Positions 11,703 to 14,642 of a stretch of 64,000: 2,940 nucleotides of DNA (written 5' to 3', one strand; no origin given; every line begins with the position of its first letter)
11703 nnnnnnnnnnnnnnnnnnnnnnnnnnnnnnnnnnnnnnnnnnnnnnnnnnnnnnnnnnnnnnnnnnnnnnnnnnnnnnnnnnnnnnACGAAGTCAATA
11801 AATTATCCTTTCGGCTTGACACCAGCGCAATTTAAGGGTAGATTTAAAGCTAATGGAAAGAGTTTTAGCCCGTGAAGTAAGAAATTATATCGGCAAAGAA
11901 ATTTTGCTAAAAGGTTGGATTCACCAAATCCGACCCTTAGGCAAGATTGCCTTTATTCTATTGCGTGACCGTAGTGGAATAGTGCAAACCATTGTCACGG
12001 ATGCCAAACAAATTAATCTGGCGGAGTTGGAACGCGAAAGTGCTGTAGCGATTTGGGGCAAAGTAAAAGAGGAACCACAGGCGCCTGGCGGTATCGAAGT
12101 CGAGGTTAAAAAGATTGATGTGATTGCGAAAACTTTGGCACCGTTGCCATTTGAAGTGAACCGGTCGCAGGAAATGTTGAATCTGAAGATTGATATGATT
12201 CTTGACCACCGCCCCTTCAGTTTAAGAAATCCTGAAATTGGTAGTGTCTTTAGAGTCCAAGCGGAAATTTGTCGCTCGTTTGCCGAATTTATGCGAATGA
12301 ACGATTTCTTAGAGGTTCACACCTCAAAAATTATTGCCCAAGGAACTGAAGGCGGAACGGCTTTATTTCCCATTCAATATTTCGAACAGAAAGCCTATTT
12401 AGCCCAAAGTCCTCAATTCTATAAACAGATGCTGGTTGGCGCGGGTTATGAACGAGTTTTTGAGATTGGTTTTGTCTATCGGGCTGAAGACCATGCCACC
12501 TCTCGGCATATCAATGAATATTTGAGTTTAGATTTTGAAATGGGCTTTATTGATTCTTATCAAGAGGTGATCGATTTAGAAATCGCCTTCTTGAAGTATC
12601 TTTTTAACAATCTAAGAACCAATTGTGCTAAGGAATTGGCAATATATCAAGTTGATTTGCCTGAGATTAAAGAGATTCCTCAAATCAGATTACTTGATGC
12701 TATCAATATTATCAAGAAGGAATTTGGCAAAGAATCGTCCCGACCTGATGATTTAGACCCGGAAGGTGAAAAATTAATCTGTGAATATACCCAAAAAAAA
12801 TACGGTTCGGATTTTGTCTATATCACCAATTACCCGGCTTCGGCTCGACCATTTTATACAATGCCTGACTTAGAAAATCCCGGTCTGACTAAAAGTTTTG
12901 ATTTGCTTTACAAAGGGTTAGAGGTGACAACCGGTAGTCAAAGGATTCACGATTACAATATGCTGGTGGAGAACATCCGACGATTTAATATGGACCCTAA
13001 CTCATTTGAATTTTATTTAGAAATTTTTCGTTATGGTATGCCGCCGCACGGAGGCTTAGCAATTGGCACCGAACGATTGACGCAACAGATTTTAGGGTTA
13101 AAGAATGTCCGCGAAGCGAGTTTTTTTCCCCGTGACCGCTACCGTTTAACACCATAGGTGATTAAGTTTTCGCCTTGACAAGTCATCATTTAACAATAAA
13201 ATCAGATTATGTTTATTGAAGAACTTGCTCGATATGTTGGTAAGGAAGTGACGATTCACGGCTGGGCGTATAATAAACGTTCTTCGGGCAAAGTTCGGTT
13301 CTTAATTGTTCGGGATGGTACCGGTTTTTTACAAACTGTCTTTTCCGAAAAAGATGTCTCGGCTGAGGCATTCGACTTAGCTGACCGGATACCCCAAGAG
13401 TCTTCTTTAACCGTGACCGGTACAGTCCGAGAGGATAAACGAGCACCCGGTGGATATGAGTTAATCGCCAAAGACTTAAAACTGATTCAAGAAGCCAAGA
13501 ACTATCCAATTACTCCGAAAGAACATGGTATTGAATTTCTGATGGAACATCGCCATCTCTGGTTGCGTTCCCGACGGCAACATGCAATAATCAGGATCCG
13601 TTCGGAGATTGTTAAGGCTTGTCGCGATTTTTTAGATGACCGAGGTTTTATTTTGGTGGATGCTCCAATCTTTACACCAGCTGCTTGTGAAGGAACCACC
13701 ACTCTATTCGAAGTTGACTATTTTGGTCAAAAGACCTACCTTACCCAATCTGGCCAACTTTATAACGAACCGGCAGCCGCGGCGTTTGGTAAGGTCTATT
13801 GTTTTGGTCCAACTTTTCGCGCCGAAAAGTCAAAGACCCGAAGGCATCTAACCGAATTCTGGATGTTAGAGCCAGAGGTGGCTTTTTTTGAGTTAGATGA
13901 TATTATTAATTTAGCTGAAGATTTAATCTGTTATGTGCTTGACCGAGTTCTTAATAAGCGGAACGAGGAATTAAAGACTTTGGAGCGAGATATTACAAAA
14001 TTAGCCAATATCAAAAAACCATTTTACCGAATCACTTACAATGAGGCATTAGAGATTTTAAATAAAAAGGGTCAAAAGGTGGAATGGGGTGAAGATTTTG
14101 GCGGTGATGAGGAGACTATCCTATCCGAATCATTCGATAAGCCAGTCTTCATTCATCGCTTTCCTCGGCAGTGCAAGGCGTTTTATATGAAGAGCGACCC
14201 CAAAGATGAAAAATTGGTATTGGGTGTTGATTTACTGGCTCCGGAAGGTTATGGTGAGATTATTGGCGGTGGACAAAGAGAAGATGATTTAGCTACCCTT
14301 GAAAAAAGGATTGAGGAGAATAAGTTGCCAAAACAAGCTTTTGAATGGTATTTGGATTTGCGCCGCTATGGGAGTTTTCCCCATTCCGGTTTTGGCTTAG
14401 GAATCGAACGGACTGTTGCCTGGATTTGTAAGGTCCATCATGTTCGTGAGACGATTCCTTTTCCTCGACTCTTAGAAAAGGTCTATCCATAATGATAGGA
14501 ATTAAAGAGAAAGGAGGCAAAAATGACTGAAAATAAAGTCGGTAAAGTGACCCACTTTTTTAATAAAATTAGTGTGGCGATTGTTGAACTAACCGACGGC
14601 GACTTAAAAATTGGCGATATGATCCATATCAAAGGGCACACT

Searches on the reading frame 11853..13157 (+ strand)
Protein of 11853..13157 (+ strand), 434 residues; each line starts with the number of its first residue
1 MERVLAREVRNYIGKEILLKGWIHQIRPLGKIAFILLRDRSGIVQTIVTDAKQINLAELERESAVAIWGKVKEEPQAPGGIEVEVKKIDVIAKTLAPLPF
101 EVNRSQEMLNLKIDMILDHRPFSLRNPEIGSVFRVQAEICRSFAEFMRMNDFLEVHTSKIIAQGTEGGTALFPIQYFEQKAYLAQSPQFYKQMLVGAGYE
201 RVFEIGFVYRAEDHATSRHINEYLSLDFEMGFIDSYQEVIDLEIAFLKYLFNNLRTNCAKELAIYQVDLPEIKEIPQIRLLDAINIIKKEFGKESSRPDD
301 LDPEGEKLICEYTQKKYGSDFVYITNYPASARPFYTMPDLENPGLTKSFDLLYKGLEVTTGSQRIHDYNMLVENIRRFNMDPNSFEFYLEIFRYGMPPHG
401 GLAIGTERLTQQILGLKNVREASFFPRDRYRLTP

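Call 78: search_protein_families(library=ncbifam, proteins=[window:11853-13157:+], max_evalue=0.00001)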
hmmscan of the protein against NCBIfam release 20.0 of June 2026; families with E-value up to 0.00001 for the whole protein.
window:11853-13157:+ (434 aa): 17 families
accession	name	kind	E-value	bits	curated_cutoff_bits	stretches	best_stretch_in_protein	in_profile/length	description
NF003483.0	PRK05159.1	equivalog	1.2e-172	574.7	353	1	1-434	3-438/438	aspartate--tRNA(Asn) ligase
TIGR00458.1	aspS_nondisc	equivalog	7.1e-136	453.6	368.4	1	14-434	12-428/428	aspartate--tRNA(Asn) ligase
NF003037.0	PRK03932.1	equivalog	1.2e-77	261.8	414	1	9-432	11-449/451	asparagine--tRNA ligase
TIGR00457.1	asnS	equivalog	2.1e-74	251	342.6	1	7-431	9-452/455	asparagine--tRNA ligase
NF001750.0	PRK00476.1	equivalog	3.8e-61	207.1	443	2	11-255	15-266/590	aspartate--tRNA ligase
TIGR00459.1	aspS_bact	equivalog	2.2e-57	194.7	373.85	2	11-254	13-260/586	aspartate--tRNA ligase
NF005052.0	PRK06462.1-1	equivalog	2.2e-38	132.2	368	1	106-427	22-345/353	asparagine synthetase A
NF009460.0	PRK12820.1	equivalog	7.7e-36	123.5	1379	2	11-235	32-276/723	bifunctional aspartyl-tRNA synthetase/aspartyl/glutamyl-tRNA amidotransferase subunit C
NF001756.1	PRK00484.1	subfamily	8.7e-33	113.7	468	1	13-427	50-484/488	lysine--tRNA ligase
TIGR00499.1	lysS_bact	equivalog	2.6e-31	108.8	427.6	1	15-295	54-332/496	lysine--tRNA ligase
NF005054.0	PRK06462.1-4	equivalog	9.8e-31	107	309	1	122-427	14-310/318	asparagine synthetase A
NF002821.0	PRK02983.1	equivalog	3.4e-25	88.2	742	2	8-227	653-873/1102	bifunctional lysylphosphatidylglycerol synthetase/lysine--tRNA ligase LysX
NF009101.0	PRK12445.1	subfamily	4.6e-19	68.3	1026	1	19-252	70-303/505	lysine--tRNA ligase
TIGR00462.1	genX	equivalog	3.8e-17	62.7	286.9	1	136-422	4-301/304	EF-P lysine aminoacylase EpmA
NF005055.0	PRK06462.1-5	equivalog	5.7e-16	58.5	389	1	180-429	86-335/341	asparagine synthetase A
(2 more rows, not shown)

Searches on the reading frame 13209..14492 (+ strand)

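Call 78: search_protein_families(library=ncbifam, proteins=[window:13209-14492:+], max_evalue=0.00001)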
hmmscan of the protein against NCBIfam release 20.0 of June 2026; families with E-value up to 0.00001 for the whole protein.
window:13209-14492:+ (427 aa): 17 families
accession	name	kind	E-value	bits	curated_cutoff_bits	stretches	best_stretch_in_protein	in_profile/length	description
NF003037.0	PRK03932.1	equivalog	2.7e-172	573.8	414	1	7-426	12-450/451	asparagine--tRNA ligase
TIGR00457.1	asnS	equivalog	3.5e-150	500.8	342.6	1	4-426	9-454/455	asparagine--tRNA ligase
NF003483.0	PRK05159.1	equivalog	2.2e-109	366.2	353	1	3-427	8-438/438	aspartate--tRNA(Asn) ligase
TIGR00458.1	aspS_nondisc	equivalog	5e-92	309.1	368.4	1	11-424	12-425/428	aspartate--tRNA(Asn) ligase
NF005052.0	PRK06462.1-1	equivalog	7.9e-68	229.1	368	1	108-421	29-346/353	asparagine synthetase A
NF005054.0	PRK06462.1-4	equivalog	8.4e-55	186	309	1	112-421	9-311/318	asparagine synthetase A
NF001750.0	PRK00476.1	equivalog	9.9e-45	152.9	443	1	8-281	15-283/590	aspartate--tRNA ligase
TIGR00459.1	aspS_bact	equivalog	3.4e-44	151.2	373.85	2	8-282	13-279/586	aspartate--tRNA ligase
NF001756.1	PRK00484.1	subfamily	5.8e-33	114.3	468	1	10-284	50-321/488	lysine--tRNA ligase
TIGR00499.1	lysS_bact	equivalog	2.1e-30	105.8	427.6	1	11-287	53-328/496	lysine--tRNA ligase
NF009460.0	PRK12820.1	equivalog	6.9e-26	90.6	1379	1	9-244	33-291/723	bifunctional aspartyl-tRNA synthetase/aspartyl/glutamyl-tRNA amidotransferase subunit C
NF005053.0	PRK06462.1-3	equivalog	2.9e-21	76.3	322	1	169-414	12-260/274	asparagine synthetase A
NF002821.0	PRK02983.1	equivalog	2e-18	65.8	742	1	8-281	656-932/1102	bifunctional lysylphosphatidylglycerol synthetase/lysine--tRNA ligase LysX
NF005055.0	PRK06462.1-5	equivalog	2.2e-18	66.4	389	1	193-421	106-334/341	asparagine synthetase A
NF009101.0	PRK12445.1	subfamily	5.5e-16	58.2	1026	1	12-282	66-334/505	lysine--tRNA ligase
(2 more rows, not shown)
